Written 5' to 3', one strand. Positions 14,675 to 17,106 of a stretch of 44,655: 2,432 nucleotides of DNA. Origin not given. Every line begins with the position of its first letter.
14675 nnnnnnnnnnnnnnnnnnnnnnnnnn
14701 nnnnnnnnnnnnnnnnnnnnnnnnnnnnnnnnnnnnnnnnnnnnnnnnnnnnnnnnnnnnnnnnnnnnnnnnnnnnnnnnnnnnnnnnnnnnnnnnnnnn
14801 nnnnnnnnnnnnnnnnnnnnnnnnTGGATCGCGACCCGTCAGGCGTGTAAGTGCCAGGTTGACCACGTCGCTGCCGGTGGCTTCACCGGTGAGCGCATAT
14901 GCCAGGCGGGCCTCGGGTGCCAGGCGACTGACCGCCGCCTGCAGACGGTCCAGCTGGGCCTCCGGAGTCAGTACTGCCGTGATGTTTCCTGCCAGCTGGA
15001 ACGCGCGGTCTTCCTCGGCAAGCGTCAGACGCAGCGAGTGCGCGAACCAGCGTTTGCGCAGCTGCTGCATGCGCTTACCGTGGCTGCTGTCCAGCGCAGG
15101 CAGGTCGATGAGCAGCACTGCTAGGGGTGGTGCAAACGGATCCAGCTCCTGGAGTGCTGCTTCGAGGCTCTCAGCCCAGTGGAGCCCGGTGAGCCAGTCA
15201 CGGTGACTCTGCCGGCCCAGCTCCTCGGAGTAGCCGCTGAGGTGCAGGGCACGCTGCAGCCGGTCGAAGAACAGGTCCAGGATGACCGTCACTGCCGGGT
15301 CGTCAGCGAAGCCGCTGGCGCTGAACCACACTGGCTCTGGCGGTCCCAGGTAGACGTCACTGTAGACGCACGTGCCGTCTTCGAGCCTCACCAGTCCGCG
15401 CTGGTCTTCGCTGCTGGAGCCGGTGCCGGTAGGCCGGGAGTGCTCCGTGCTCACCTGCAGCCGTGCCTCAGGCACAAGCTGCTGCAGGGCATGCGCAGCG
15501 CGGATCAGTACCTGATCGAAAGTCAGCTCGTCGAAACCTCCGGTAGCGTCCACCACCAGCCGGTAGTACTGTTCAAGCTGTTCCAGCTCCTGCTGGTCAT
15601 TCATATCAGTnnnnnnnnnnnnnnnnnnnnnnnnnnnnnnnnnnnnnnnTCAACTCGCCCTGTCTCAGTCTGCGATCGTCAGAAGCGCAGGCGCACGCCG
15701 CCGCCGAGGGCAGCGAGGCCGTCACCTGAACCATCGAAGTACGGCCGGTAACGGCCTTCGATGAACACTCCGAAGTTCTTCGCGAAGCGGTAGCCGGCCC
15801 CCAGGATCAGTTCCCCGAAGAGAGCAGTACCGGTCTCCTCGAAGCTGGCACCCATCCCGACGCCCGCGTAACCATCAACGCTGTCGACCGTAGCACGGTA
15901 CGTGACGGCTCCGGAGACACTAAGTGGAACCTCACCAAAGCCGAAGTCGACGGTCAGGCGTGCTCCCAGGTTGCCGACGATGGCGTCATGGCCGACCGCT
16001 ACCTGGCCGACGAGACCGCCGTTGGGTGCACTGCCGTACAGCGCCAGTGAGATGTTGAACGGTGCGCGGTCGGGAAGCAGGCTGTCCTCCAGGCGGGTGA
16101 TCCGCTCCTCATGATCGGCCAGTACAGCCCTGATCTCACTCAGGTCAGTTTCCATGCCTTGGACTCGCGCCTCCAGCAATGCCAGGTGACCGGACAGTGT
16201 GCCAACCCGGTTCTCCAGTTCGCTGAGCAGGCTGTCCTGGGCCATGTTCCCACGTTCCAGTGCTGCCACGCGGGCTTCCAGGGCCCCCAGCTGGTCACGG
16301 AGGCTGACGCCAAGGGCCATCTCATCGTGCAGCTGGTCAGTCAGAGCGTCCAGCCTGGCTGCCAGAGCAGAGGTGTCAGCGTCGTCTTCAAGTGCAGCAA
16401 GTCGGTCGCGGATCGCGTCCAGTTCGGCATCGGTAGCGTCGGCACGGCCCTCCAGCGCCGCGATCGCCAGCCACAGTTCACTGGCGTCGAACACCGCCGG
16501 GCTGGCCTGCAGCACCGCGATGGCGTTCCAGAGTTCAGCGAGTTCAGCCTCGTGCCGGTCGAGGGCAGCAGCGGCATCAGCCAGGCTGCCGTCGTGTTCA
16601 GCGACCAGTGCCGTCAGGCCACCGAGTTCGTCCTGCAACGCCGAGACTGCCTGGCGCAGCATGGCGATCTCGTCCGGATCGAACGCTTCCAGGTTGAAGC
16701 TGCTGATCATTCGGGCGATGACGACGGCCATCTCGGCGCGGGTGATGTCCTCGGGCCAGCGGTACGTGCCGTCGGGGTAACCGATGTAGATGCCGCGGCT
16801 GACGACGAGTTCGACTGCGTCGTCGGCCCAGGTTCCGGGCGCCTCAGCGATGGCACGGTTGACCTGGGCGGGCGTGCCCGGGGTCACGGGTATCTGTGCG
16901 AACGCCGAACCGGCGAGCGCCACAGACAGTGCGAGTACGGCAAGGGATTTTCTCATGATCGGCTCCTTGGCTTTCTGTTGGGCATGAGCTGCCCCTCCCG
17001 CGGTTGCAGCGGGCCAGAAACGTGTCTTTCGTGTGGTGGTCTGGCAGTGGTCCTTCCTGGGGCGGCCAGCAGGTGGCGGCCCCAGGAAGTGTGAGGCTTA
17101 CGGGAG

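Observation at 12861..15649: Two tandem paralogous regulators: N-terminal domain, degenerate GGDEF-like domain, receiver-like domain and LuxR HTH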

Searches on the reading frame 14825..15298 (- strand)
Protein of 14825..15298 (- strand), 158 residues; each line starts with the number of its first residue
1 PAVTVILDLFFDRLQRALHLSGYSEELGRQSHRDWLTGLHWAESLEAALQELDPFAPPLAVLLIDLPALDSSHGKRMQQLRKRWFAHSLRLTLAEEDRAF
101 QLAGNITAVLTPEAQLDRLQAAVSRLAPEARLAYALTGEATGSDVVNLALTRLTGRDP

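Call 30: search_solved_structures(query=A3, max_evalue=1, show_alignments=4)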
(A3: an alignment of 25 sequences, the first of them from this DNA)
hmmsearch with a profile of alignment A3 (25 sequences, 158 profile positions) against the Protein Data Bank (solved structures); distinct sequences matched with E-value up to 1: 26.
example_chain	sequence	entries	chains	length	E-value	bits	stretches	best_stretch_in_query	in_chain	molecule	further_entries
7a7e_A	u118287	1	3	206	5.6e-07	32.9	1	26-113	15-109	Diguanylate cyclase TpbB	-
4wxo_A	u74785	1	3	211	1.4e-06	31.5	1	24-131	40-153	Uncharacterized protein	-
5xgb_A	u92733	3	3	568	7.2e-06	29.3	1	23-135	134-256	Uncharacterized protein | Uncharacterized protein PA0861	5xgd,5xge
4wxw_A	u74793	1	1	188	1.1e-05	28.7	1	33-132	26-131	Uncharacterized protein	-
6zxm_A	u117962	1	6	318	1.9e-05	27.9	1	13-130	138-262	Putative GGDEF/response regulator receiver domain protein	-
5m3c_A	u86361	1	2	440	2.1e-05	27.8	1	32-130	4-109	Diguanylate cyclase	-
7e6g_A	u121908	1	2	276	3.2e-05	27.2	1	27-134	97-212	Putative GGDEF domain protein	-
6zxb_A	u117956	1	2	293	4e-05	26.9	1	13-130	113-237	Putative GGDEF/response regulator receiver domain protein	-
6zxc_A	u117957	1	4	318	4.8e-05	26.6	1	13-130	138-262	Putative GGDEF/response regulator receiver domain protein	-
4h54_A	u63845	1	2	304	0.002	21.3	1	27-117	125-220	Diguanylate cyclase YdeH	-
3tvk_A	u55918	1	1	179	0.0022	21.2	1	31-117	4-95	Diguanylate cyclase DgcZ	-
4rnh_A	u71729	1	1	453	0.0023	21.1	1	31-118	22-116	Motility regulator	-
4rnf_A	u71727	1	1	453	0.0023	21.1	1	31-118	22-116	Motility regulator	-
3hva_A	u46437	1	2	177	0.0053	20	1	21-131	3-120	Protein FimX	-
4iob_A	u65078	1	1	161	0.0067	19.6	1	36-113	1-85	Diguanylate cyclase TpbB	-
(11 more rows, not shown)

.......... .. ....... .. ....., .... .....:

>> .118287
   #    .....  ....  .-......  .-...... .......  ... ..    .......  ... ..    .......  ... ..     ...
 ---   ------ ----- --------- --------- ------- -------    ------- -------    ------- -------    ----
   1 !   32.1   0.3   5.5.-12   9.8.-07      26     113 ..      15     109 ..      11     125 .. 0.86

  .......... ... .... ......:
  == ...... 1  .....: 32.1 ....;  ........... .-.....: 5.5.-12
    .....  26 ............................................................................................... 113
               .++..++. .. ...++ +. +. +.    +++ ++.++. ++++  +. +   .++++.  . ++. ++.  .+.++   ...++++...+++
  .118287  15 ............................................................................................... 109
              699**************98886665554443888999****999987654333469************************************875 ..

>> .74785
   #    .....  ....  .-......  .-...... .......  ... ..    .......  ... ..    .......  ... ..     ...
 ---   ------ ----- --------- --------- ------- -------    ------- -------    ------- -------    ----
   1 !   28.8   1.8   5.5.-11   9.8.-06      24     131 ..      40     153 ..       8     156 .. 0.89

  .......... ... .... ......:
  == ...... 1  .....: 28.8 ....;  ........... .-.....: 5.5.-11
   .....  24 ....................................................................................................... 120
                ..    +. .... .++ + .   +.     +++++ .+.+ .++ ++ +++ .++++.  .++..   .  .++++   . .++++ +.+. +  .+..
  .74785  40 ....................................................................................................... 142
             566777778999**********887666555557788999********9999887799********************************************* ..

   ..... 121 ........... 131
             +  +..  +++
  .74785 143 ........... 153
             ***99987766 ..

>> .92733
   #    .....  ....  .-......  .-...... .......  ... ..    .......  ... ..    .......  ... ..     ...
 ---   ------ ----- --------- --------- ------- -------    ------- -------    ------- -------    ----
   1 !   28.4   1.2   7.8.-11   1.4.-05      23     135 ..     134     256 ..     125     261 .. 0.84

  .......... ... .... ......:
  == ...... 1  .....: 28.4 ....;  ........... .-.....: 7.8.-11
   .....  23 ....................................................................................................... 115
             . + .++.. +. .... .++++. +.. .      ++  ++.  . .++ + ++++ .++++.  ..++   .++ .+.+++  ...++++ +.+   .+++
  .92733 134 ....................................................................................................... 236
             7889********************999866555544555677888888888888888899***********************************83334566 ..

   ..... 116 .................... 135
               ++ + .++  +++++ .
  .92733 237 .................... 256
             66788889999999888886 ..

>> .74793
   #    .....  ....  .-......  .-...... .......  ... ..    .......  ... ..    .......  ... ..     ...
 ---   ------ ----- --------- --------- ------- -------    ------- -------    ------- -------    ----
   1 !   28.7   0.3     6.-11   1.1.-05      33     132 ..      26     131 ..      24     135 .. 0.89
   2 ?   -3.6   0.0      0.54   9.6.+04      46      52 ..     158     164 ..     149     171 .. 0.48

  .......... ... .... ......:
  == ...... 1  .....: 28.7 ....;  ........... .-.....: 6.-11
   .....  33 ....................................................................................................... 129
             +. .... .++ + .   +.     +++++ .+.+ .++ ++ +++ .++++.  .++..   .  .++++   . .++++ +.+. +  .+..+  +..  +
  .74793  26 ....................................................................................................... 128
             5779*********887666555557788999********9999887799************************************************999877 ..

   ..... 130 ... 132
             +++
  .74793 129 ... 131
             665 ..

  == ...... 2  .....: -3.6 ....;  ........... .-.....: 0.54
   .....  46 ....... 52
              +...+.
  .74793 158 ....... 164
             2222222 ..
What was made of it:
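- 14834..15211 (-): RegA degenerate GGDEF-fold domain (residues 147-272); AGNIT replaces GGDEF and AEED replaces RxxD. The slice profile hits 25 GGDEF chains in PDB (TpbB E 5.6e-7, SadC E 1.4e-6, call 30).
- On GGDEF domain superfamily (PF00990), by fold and descent: The family slice profile hits 25 GGDEF chains in PDB (best E 5.6e-7, call 30).
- Checked: A profile of the GGDEF-like slice hits 25 GGDEF chains among its 26 PDB matches (best E 5.6e-7, call 30).
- GGDEF homology: 25 of 26 PDB hits of the slice profile are GGDEF chains (call 30).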

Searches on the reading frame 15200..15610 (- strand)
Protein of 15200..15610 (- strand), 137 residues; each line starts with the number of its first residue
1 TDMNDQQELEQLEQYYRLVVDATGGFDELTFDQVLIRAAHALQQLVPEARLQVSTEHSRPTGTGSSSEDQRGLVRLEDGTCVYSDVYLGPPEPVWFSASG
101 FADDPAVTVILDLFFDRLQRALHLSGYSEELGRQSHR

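Call 56: search_solved_structures(query=A6, max_evalue=10, show_alignments=2)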
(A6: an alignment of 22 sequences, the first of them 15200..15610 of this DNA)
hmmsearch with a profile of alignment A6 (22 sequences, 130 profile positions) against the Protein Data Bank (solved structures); distinct sequences matched with E-value up to 10: 1.
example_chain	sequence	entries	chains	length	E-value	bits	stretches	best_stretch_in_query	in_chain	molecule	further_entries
9k8a_A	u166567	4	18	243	0.18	14.9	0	6-44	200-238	Cage-t32-Zn1-HEHE-34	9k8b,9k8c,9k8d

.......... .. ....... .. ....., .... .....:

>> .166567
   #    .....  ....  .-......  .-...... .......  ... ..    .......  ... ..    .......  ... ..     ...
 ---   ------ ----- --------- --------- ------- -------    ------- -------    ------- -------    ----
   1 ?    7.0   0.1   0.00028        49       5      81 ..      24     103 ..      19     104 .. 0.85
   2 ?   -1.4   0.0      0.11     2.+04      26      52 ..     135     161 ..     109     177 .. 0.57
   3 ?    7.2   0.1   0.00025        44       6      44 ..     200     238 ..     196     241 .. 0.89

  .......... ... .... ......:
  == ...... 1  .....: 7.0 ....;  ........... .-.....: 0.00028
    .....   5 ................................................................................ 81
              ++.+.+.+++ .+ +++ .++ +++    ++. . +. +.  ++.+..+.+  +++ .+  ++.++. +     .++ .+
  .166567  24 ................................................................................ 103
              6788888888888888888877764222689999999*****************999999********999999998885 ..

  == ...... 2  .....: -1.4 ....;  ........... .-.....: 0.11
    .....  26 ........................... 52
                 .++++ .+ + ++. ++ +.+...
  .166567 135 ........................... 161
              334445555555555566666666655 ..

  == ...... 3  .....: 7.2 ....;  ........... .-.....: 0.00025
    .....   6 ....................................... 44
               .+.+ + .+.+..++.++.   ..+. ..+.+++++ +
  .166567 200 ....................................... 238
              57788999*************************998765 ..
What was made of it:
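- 15299..15613 (-): RegA N-terminal sensor-like domain (residues 13-117) with the near-invariant GPPEP motif. No PDB sequence hit (call 56).
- Tried and rejected: A PDB profile search with the N-terminal slice gave nothing (call 56).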

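Call 65: predict_structure(alignment_id=A6)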
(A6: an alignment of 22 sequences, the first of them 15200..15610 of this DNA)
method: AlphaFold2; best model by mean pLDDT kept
length: 137 residues; sequences in the alignment: 22
mean_pLDDT: 93.2   pTM: 0.87
mean pLDDT of the five models: 93.2, 93.2, 92.1, 91.9, 90.7
residues with pLDDT >= 90: 116; 70-90: 14; 50-70: 7; < 50: 0
segments of 3 or more residues with pLDDT < 50: none
pLDDT, mean of each block of 10 residues (from residue 1): 87 98 97 97 98 92 69 95 96 96 97 98 94 89
secondary structure, 60 per line:
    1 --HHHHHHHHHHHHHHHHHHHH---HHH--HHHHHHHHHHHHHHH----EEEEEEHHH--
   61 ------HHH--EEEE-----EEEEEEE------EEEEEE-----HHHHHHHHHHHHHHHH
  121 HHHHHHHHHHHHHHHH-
elements in order: H3-22 H31-45 E50-55 E72-75 E81-87 E94-99 H105-136
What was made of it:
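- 15299..15613 (-): Domain-only AF2 model with pLDDT 93.2 (call 65).
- On GAF domain: The domain-only model is confident (pLDDT 93.2, call 65).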

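Call 69: fold_search(model_id=the predicted structure, library=pdb)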
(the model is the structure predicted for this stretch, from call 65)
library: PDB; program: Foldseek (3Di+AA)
matches with E <= 10: 1273; with E <= 0.001: 0
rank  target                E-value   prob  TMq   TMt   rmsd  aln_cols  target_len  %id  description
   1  9cmf_A                9.3e-03  0.99  0.45  0.11   9.2       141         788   12  Substrate bound DosP (released 2024-11-20)
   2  3cit_A                1.8e-02  0.98  0.50  0.45   6.7       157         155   17  Crystal structure of the GAF domain of a putative sensor histidine kinase from Pseudomonas syringae pv. tomato (released 2008-05-13)
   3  5hl6_B                5.4e-02  0.89  0.47  0.42   5.7       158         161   14  Crystal Structure of a Putative GAF sensor protein from Burkholderia vietnamiensis (released 2016-01-27)
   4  1kfq_A                6.1e-02  0.35  0.23  0.09   8.5        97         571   12  Crystal Structure of Exocytosis-Sensitive Phosphoprotein, pp63/parafusin (Phosphoglucomutse) from Paramecium. OPEN FOR (released 2002-01-16)
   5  6oap_B                6.5e-02  0.97  0.53  0.28   8.3       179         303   11  Crystal structure of a dual sensor histidine kinase in the green-light absorbing Pg state (released 2019-09-18)
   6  1kfi_A                7.3e-02  0.20  0.18  0.09  10.1       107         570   12  Crystal Structure of the Exocytosis-Sensitive Phosphoprotein, pp63/Parafusin (phosphoglucomutase) from Paramecium (released 2002-01-16)
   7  8w26                  9.4e-02  0.99  0.62  0.25   7.6       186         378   10  X-ray crystal structure of the GAF-PHY domains of SyB-Cph1 (released 2024-05-22)
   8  9iuz_B                1.1e-01  0.92  0.56  0.18  10.0       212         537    9  Constitutively active mutant(Y276H) of Arabidopsis phytochrome B(phyB) in complex with phytochrome-interacting factor  (released 2024-10-02)
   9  9itf_C                1.2e-01  0.93  0.59  0.21   8.5       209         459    9  Cryo-EM structure of full-length phyB(Y276H)-PIF6beta complex (released 2025-06-04)
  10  9itf_A                1.2e-01  0.75  0.46  0.17  10.2       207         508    9  Cryo-EM structure of full-length phyB(Y276H)-PIF6beta complex (released 2025-06-04)
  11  8dgd_B                1.3e-01  0.87  0.50  0.44   7.5       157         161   15  Crystal Structure of GAF domain-containing protein, from Klebsiella pneumoniae (released 2023-03-01)
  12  5loe_A                1.6e-01  0.80  0.50  0.30   7.0       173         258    8  Structure of full length Cody from Bacillus subtilis in complex with Ile (released 2017-01-11)
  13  8uk7_A                1.7e-01  0.60  0.35  0.40   7.5       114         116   11  Periplasmic domain of Escherichia coli CpxA (released 2023-10-25)
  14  7vst_B                1.7e-01  0.15  0.19  0.08   9.9       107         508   15  Phosphoglucomutase_tlr1976 (released 2022-11-02)
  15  9irk_C                1.8e-01  0.89  0.58  0.20   9.4       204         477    9  Cryo-EM structure of PhyB(Y276H,1-908)-PIF6beta complex (released 2025-06-04)
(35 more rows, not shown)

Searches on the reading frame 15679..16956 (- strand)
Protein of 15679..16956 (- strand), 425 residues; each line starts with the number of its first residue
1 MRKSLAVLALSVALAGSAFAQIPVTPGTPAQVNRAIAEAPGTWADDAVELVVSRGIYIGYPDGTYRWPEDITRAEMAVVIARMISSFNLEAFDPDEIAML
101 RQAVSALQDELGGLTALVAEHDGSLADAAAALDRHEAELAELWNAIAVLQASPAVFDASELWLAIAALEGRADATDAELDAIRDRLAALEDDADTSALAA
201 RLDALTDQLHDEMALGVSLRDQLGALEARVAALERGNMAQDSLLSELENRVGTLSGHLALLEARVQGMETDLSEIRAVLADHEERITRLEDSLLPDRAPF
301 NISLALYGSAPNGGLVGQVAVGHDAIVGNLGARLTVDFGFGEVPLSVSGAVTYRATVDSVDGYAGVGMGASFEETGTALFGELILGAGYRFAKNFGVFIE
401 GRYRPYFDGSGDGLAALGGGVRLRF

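Call 12: search_protein_families(library=pfam, proteins=[window:15679-16956:-], max_evalue=0.001)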
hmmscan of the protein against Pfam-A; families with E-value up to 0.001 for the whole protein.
window:15679-16956:- (425 aa): 5 families
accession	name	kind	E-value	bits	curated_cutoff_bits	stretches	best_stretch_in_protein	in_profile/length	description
PF19220.6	Rod_CreS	-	7.5e-06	25.7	100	0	244-293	36-85/359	Crescentin, rod domain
PF05531.17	NPV_P10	-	1e-05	26.4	29.8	0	174-211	15-53/75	Nucleopolyhedrovirus P10 protein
PF00395.25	SLH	-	2.2e-05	24.7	20.8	1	42-77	8-44/44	S-layer homology domain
PF17098.10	Wtap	-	9.6e-05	22.8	35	0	115-292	10-154/155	WTAP/Mum2p family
PF04513.17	Baculo_PEP_C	-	0.00069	20.1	38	0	165-233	32-97/140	Baculovirus polyhedron envelope protein, PEP, C terminus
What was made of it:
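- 15679..16956 (-): SLH + coiled-coil + C-terminal barrel-like protein (SlpA/OmpM-type connector between outer membrane and cell wall), 29 bp upstream of regA. Pfam SLH (call 12).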

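Call 67: search_solved_structures(query=window:15679-16956:-, max_evalue=1)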
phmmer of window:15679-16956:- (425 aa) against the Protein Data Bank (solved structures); distinct sequences matched with E-value up to 1: 20.
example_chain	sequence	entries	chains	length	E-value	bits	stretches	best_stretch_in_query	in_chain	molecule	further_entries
7zgx_A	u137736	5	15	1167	4.1e-15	59.1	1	2-270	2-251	S-layer protein SlpA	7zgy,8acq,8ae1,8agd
8bz2_A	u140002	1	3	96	1.5e-08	37.4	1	39-119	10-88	S-layer homology domain-containing protein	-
8bys_A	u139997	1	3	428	6e-08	35.5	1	33-121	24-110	S-layer homology domain-containing protein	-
8bym_A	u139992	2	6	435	8.4e-08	35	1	39-121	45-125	S-layer homology domain-containing protein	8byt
3pyw_A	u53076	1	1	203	0.00056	22.4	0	25-98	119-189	S-layer protein sap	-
6bt4_A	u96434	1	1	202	0.018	17.4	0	38-85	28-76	S-layer protein sap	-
9g93_A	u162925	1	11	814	0.019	17.3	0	29-85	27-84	S-layer protein sap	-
4lin_A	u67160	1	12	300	0.034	16.5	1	207-288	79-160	Tail needle protein gp26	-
9rgy_A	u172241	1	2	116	0.039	16.3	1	183-264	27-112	sc-apCC3-CW-0NTT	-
8i3e_A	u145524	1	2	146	0.1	14.9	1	164-291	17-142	ELKS/Rab6-interacting/CAST family member 1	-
6gao_A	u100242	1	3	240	0.12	14.7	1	134-262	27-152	Outer capsid protein sigma-1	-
4twe_A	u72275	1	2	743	0.13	14.5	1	77-151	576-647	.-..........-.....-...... acidic dipeptidase-like protein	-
8glv_AW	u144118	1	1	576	0.2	14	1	181-333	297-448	Cilia- and flagella-associated protein 100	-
6gaj_A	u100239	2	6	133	0.3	13.4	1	179-268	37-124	Outer capsid protein sigma-1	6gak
10id_2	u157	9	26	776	0.33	13.3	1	131-297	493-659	Outer capsid protein VP4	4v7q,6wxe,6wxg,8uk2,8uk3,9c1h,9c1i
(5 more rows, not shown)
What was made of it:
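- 15679..16956 (-): D. radiodurans SlpA 7zgx at E 4e-15 and OmpM-type SLH proteins (call 67).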
